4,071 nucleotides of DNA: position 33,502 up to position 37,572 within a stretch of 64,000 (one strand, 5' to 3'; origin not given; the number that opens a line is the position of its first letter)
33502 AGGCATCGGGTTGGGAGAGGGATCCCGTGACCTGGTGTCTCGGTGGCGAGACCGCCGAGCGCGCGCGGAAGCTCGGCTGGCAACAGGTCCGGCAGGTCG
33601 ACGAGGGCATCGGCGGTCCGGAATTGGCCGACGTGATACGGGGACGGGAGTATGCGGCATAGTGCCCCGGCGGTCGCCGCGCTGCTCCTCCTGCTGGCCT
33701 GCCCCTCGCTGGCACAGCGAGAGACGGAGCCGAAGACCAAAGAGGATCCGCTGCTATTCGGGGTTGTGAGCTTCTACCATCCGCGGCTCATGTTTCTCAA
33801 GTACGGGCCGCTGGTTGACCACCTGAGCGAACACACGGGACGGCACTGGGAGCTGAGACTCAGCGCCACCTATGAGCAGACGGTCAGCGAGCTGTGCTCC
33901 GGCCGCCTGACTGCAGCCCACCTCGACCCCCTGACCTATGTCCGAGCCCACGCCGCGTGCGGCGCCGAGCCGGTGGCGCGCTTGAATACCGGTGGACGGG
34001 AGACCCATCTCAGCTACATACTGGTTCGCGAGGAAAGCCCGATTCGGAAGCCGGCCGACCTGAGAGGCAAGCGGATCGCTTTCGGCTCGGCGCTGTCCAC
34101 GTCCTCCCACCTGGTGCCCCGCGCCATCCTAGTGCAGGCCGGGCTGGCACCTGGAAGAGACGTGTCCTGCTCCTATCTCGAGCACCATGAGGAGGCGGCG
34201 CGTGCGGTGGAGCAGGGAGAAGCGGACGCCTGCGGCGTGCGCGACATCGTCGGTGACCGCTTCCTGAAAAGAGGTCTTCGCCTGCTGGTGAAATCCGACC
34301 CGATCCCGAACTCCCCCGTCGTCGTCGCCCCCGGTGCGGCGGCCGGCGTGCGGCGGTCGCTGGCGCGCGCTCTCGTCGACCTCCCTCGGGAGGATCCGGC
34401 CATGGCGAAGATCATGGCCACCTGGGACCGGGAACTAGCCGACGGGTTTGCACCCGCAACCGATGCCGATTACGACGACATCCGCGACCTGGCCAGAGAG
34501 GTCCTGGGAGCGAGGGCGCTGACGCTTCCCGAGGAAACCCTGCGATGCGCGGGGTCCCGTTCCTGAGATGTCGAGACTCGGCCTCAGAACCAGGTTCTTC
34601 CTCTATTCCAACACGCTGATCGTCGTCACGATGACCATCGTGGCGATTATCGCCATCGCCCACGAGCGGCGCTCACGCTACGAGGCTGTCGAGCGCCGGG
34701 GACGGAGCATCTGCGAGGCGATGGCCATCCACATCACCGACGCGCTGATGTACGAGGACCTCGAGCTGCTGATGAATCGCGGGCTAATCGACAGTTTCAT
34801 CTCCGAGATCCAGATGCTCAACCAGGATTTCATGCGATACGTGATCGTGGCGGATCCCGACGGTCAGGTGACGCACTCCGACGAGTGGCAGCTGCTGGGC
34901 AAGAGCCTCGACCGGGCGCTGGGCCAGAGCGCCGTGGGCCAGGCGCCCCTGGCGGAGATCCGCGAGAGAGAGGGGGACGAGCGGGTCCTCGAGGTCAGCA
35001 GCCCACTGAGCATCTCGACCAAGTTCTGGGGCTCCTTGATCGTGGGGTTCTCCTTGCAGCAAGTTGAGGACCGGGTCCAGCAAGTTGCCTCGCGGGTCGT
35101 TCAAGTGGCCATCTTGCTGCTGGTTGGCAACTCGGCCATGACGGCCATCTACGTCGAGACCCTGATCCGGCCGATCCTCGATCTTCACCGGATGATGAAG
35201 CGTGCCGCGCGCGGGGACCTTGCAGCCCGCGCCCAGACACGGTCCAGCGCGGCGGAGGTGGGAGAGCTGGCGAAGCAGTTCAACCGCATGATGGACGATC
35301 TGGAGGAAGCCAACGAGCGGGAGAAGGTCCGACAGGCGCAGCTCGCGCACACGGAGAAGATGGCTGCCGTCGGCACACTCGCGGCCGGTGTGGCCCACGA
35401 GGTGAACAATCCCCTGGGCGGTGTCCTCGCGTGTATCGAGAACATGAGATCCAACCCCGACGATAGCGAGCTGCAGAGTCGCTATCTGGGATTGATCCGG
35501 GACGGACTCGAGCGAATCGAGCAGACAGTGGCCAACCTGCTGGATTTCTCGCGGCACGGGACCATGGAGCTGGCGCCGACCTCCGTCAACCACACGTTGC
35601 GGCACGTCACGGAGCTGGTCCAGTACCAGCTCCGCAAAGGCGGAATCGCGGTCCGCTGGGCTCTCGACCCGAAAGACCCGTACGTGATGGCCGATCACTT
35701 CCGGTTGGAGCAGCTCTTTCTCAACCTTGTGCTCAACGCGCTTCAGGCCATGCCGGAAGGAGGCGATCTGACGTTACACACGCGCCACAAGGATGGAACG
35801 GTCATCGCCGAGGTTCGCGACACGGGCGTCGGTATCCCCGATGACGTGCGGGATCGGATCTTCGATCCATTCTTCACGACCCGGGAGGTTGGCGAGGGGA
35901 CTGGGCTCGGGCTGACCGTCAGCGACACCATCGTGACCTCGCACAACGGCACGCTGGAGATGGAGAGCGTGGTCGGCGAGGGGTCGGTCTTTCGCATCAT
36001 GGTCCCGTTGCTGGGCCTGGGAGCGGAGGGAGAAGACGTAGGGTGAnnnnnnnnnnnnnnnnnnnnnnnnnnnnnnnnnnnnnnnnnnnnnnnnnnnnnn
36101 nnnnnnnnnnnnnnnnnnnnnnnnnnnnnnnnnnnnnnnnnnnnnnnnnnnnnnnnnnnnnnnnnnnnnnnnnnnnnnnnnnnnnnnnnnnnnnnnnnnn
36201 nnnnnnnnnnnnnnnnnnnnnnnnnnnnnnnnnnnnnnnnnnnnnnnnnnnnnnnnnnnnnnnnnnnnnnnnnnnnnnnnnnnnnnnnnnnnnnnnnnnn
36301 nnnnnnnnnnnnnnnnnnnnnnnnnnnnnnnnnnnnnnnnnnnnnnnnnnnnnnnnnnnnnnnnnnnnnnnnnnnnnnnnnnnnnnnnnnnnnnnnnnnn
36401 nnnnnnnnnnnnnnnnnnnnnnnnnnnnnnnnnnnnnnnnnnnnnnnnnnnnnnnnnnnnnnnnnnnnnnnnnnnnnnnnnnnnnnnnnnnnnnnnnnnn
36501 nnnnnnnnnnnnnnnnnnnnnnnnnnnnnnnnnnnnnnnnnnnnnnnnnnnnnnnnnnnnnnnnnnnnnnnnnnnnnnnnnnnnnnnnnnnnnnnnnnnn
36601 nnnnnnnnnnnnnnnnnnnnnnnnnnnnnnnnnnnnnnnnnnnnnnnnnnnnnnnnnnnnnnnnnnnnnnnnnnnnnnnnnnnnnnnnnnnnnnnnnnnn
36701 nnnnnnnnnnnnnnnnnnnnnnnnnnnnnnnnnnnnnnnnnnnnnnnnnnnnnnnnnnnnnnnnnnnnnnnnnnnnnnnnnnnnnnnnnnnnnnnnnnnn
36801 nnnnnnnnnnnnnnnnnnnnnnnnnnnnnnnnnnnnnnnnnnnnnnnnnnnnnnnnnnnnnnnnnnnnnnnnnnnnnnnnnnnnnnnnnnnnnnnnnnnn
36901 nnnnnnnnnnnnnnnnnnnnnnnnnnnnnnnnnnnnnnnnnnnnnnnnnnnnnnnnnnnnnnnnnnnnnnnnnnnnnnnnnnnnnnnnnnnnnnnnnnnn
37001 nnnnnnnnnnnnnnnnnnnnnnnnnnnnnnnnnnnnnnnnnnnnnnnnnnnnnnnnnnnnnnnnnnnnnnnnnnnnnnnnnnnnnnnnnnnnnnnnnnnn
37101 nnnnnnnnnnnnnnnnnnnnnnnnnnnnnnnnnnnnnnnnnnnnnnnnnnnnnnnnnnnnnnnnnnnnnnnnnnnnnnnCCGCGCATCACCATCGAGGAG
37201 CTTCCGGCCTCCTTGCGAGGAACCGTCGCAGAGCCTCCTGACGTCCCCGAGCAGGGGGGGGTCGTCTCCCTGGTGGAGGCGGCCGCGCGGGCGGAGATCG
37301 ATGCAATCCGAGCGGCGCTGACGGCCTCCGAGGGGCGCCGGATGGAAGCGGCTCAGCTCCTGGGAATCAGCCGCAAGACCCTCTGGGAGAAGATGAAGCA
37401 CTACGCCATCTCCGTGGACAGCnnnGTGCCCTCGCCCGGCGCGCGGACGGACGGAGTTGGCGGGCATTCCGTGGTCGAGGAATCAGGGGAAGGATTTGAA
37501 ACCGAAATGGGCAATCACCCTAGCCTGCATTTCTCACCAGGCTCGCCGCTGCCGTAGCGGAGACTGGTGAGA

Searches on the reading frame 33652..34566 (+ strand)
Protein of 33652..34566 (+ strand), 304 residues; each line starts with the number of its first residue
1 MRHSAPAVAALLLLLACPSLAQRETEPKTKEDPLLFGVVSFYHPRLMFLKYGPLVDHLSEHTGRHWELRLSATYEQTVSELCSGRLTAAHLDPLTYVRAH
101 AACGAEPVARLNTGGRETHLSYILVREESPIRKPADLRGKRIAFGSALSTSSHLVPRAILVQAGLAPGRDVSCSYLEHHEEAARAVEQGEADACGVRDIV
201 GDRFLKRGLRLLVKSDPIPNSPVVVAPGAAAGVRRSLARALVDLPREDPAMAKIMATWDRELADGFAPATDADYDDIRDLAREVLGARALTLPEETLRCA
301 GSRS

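Call 10: search_protein_families(library=pfam, proteins=[window:33652-34566:+])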
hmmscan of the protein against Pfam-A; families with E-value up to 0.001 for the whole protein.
window:33652-34566:+ (304 aa): 1 family
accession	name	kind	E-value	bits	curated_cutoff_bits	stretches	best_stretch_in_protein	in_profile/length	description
PF12974.12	Phosphonate-bd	-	3.7e-55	187.4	27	1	36-274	1-242/242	ABC transporter, phosphonate, periplasmic substrate-binding protein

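Call 45: search_solved_structures(query=window:33652-34566:+, max_evalue=0.01)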
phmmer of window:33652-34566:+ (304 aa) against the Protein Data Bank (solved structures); distinct sequences matched with E-value up to 0.01: 16.
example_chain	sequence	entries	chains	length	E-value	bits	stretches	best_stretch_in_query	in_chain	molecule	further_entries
5o2j_A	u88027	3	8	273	7.7e-30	107.5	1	49-289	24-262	Probable phosphite transport system-binding protein PtxB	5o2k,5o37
5lv1_A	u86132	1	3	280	2.4e-23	86.2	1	26-286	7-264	PtxB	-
5jvb_A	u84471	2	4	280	1.1e-22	84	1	57-284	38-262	Phosphonate ABC transporter, periplasmic phosphonate-binding protein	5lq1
6x6b_A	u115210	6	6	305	2.2e-19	73.2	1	19-283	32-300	ArrX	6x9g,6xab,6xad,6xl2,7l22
6x8w_A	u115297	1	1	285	6.2e-19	71.7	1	19-283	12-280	ArrX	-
8ed5_A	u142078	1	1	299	8.8e-10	41.7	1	26-278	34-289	Putative periplasmic phosphite-binding-like protein (Pbl) PtxB-like protein designated Aio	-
6esv_A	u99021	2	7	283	2.5e-09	40.2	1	29-278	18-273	Putative periplasmic phosphite-binding-like protein (Pbl) PtxB-like protein designated Aio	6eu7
6esk_A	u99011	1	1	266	5.2e-09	39.2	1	53-278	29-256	Putative periplasmic phosphite-binding-like protein (Pbl) PtxB-like protein designated Aio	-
6ght_A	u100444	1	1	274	2.9e-08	36.7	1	47-281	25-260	Probable phosphite transport system-binding protein HtxB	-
6ghq_A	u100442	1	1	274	5.2e-08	35.9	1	47-218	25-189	Probable phosphite transport system-binding protein HtxB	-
5me4_A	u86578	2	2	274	6.3e-08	35.6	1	47-218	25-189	Probable phosphite transport system-binding protein HtxB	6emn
7s6g_A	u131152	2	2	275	9.3e-08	35.1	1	34-198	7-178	Phosphonate ABC type transporter/ substrate binding component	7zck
2x26_A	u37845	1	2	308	6.1e-07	32.4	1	120-213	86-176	PERIPLASMIC ALIPHATIC SULPHONATES-BINDING PROTEIN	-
5ub3_A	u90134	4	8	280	1.4e-05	27.9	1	64-167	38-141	Phosphate-binding protein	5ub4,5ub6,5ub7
9lf9_A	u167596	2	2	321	1.8e-05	27.6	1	33-209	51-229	Phosphonate ABC transporter, periplasmic phosphonate-binding protein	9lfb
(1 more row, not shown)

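Call 52: search_protein_families(library=ncbifam, proteins=[window:33652-34566:+], max_evalue=0.00001)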
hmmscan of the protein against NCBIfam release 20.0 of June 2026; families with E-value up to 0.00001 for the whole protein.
window:33652-34566:+ (304 aa): 7 families
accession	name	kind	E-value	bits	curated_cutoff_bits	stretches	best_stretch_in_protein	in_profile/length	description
TIGR01098.1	3A0109s03R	subfamily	4.3e-34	118.1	112.05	1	9-242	10-251/253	phosphate/phosphite/phosphonate ABC transporter substrate-binding protein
TIGR03431.1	PhnD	equivalog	3.6e-32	111.9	261.1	1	9-283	9-285/288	phosphonate ABC transporter substrate-binding protein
TIGR04553.1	ABC_peri_selen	hypoth_equivalog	6.7e-20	71.6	250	1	49-284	17-262/266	putative selenate ABC transporter substrate-binding protein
TIGR01728.1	SsuA_fam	subfamily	4.7e-10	39.1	163.5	1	70-197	36-157/290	aliphatic sulfonate ABC transporter substrate-binding protein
NF008588.0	PRK11553.1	subfamily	9.2e-09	34.7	299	1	121-213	111-200/319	aliphatic sulfonate ABC transporter substrate-binding protein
NF049985.1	SBP_like_Rv1680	exception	2.9e-07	30.5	400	1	34-168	3-134/268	Rv1680 family SBP-like protein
TIGR02122.1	TRAP_TAXI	subfamily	7.5e-06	25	84.35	1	122-194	124-194/320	TAXI family TRAP transporter solute-binding subunit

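Call 53: search_dna_similar(query=window:33652-34566:+, collection=plasmids, mode=protein, max_rows=40, max_evalue=1e-8)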
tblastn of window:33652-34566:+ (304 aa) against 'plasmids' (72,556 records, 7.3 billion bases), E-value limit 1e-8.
Records with a match: 856; places in all: 872; records where one place covers at least 80% of the query: 103.
Best place of each record, by identity: <60% 856.
By first word of the organism name: Klebsiella 572; Phaeobacter 58; Acinetobacter 26; Pseudomonas 15; Leisingera 15; Raoultella 14; Sulfitobacter 11; Escherichia 10; Shinella 7; Labrenzia 7; and 67 more.
By predicted mobility (MOB-suite, as given by PLSDB): conjugative 546; non-mobilizable 253; mobilizable 57.
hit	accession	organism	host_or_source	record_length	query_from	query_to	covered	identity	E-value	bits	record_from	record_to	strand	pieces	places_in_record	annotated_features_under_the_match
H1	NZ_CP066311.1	Azotobacter chroococcum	single,soil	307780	53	304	83%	33.8%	5e-21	100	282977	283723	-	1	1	phnD: phosphate/phosphite/phosphonate ABC transporter substrate-binding ...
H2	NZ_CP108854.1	Streptomyces sp. NBC_00841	-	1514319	25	303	92%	29.3%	9e-11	70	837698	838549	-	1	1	record has no annotation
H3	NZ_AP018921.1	Pseudonocardia autotrophica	-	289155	53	281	75%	34.4%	1e-23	108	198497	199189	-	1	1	phnD: phosphate/phosphite/phosphonate ABC transporter substrate-binding ...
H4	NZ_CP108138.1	Streptomyces sp. NBC_00184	-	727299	36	302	88%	29.5%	3e-15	83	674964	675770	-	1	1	phosphate/phosphite/phosphonate ABC transporter substrate-binding ... | ATP-binding cassette domain-containing protein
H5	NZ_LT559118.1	Nonomuraea gerenzanensis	-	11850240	36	281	81%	31.1%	1e-14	82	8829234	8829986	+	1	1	none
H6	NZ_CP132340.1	Janthinobacterium sp. J1-1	pure culture,Mixed solution of sediment ...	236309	53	282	76%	33.1%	2e-28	122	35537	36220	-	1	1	phnD: phosphate/phosphite/phosphonate ABC transporter substrate-binding ...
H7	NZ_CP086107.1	Skermanella mucosa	single cell,crude oil contaminated ...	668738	53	281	75%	33.2%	1e-26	117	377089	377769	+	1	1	phnD: phosphate/phosphite/phosphonate ABC transporter substrate-binding ...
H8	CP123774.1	Bacillus subtilis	Dryocosmus kuriphilus,mixed ...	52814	53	281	75%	33.1%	7e-20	97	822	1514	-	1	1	phnD: phosphate/phosphite/phosphonate ABC transporter substrate-binding ...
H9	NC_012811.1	Methylorubrum extorquens AM1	-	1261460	54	282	75%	33.1%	2e-30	128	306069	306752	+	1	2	none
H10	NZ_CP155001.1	Methylobacterium fujisawaense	concrete cylinder weathered outdoors on ...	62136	54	282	75%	33.1%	3e-30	127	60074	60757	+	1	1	phnD: phosphate/phosphite/phosphonate ABC transporter substrate-binding ...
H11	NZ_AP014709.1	Methylobacterium aquaticum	-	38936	54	282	75%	32.6%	9e-30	125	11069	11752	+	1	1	phnD: phosphate/phosphite/phosphonate ABC transporter substrate-binding ...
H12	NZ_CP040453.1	Halomonas sp. PA16-9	-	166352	53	282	76%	32.4%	8e-22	102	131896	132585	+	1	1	phnD: phosphate/phosphite/phosphonate ABC transporter substrate-binding ...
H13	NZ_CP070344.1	Variovorax sp. PDNC026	cell culture,Plastic debris in ...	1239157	27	282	84%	29.0%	1e-19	97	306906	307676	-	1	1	none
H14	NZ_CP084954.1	Sulfitobacter indolifex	cell culture,Seawater from the North ...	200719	25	290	88%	27.8%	3e-17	89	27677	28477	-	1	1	phnD: phosphate/phosphite/phosphonate ABC transporter substrate-binding ...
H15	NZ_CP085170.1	Sulfitobacter sp. DSM 110093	cell culture,Sediment from the Channel ...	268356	25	290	88%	27.8%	4e-17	89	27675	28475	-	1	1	phnD: phosphate/phosphite/phosphonate ABC transporter substrate-binding ...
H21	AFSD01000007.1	Agrobacterium tumefaciens F2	soil near Harbin Institute of Technology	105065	53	282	76%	31.8%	3e-31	130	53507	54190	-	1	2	phnD: phosphite transport system-binding protein PtxB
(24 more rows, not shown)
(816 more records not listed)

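Call 57: get_annotated_region(hit=H21, flank=20000)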
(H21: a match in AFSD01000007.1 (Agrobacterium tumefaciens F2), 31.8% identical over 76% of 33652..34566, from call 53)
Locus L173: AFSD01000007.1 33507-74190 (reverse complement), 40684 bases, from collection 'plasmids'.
description: Agrobacterium tumefaciens F2 plasmid unnamed p1, complete sequence, whole genome shotgun sequence
organism: Agrobacterium tumefaciens F2 (NCBI taxid 1050720)
taxonomy: Bacteria; Pseudomonadota; Alphaproteobacteria; Hyphomicrobiales; Rhizobiaceae; Agrobacterium; Agrobacterium tumefaciens; Agrobacterium tumefaciens F2
host: -; source: soil near Harbin Institute of Technology; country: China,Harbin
typing (MOB-suite, as given by PLSDB): conjugative; relaxase MOBQ; mating-pair formation MPF_T
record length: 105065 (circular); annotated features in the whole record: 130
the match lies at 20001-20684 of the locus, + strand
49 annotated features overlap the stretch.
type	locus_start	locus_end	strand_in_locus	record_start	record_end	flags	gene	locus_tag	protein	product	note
CDS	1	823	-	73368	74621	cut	-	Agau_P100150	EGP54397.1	complement C1q protein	-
CDS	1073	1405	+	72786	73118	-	-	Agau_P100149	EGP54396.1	hypothetical protein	-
CDS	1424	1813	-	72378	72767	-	-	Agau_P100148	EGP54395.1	stability/partitioning determinant, putative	-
CDS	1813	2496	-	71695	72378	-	-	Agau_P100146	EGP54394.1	Cobyrinic acid ac-diamide synthase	-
CDS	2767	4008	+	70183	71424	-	-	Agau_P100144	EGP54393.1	replication protein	-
CDS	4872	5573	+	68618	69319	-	-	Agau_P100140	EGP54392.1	hypothetical protein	-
CDS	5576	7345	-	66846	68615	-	-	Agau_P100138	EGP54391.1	TRAG family protein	-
CDS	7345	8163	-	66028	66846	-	-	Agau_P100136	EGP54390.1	hypothetical protein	-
CDS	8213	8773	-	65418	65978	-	-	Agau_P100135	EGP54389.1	hypothetical protein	-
CDS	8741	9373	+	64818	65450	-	-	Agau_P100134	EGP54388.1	putative conjugal transfer protein traA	-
CDS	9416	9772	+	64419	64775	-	-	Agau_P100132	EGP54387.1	hypothetical protein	-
CDS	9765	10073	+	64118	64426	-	-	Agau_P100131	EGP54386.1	hypothetical protein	-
CDS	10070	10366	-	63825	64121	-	-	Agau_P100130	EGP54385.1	hypothetical protein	-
CDS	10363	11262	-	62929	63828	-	-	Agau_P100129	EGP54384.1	putative integrase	-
CDS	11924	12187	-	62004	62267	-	-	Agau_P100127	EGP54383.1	hypothetical protein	-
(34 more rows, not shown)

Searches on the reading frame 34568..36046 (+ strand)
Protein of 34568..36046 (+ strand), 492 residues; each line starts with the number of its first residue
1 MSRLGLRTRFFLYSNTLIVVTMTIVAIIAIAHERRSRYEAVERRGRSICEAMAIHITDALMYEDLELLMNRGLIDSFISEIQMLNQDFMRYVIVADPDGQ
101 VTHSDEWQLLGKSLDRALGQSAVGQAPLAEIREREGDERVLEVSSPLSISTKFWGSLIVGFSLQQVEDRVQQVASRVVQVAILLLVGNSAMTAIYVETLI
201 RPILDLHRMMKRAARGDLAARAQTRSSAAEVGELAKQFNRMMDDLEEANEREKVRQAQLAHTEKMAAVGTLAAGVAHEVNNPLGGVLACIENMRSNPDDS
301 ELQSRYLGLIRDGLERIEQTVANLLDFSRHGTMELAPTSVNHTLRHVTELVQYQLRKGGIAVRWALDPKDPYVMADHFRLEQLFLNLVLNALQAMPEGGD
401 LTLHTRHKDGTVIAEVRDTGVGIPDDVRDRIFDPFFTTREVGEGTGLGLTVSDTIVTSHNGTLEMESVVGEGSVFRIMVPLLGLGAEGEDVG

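Call 10: search_protein_families(library=pfam, proteins=[window:34568-36046:+])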
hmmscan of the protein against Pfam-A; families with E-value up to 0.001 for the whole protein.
window:34568-36046:+ (492 aa): 4 families
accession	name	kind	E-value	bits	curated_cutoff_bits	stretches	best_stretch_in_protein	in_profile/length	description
PF02518.31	HATPase_c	-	4.9e-25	88.6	26.4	1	376-481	2-109/111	Histidine kinase-, DNA gyrase B-, and HSP90-like ATPase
PF00512.31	HisKA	-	2.2e-12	47.2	26.9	1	269-330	3-63/66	His Kinase A (phospho-acceptor) domain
PF00672.30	HAMP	-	1.5e-11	44.8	25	1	198-247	5-53/53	HAMP domain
PF17203.10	sCache_3_2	-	1.8e-07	31.7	28.4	1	39-173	8-138/140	Single cache domain 3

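Call 52: search_protein_families(library=ncbifam, proteins=[window:34568-36046:+], max_evalue=0.00001)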
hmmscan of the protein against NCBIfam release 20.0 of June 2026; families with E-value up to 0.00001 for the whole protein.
window:34568-36046:+ (492 aa): 81 families (the best 25 are shown)
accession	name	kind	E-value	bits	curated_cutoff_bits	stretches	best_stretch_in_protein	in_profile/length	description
NF008468.0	PRK11360.1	equivalog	4.5e-64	216.9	646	1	255-481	383-608/616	two-component system sensor histidine kinase AtoS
NF007688.0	PRK10364.1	equivalog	6.7e-54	183.3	479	1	252-481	224-451/460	two-component system sensor histidine kinase ZraS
NF052574.1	HisKinEspCMyxo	equivalog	5.1e-50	170.4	1200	1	254-480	403-636/785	serine histidine kinase EspC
NF033092.0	HK_WalK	equivalog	6.3e-49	167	725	2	273-480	377-593/594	cell wall metabolism sensor histidine kinase WalK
NF038348.1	T2SS_HK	subfamily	7.9e-46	156.6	450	2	312-481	406-573/574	histidine kinase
NF010411.0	PRK13837.1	equivalog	3.8e-44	150.9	647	1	247-481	427-675/828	two-component system VirA-like sensor kinase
NF052573.1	HisKinEspAMyxo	equivalog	2.3e-43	148.3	1400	1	249-480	366-610/755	serine histidine kinase EspA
NF046020.1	HisKinCckABruc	equivalog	9.3e-43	146.2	1000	1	253-480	465-706/868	cell cycle histidine kinase CckA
NF046044.1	PnpS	equivalog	1.8e-39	135.9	400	1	273-480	175-390/390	two-component system histidine kinase PnpS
NF047497.1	HK_LIC_12097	equivalog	5.2e-38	130.7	500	1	251-481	133-366/367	LIC_12097 family sensor histidine kinase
NF008312.0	PRK11100.1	equivalog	5.3e-37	127.8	356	1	135-479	142-472/477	two-component system sensor histidine kinase CreC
NF053867.1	SprKinKinDBac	equivalog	6.5e-37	127.1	775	1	260-481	278-497/500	sporulation kinase KinD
NF040691.1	MtrAB_MtrB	equivalog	8.7e-37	127.3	450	1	108-480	119-491/507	MtrAB system histidine kinase MtrB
NF011874.0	PRK15347.1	equivalog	2.4e-34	118.5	852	1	156-481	277-614/921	two component system sensor kinase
NF046026.1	HisKinCckACaul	equivalog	3e-34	118.2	1000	1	181-481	214-532/678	cell cycle histidine kinase CckA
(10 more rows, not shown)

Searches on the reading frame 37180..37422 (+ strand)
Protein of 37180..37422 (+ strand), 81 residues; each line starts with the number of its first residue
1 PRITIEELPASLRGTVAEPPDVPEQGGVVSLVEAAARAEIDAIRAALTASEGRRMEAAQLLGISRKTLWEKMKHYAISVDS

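Call 54: search_dna_similar(query=window:37180-37422:+, collection=plasmids, mode=protein, max_rows=40, max_evalue=0.001)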
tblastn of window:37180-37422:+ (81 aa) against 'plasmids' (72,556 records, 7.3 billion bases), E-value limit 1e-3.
No match.
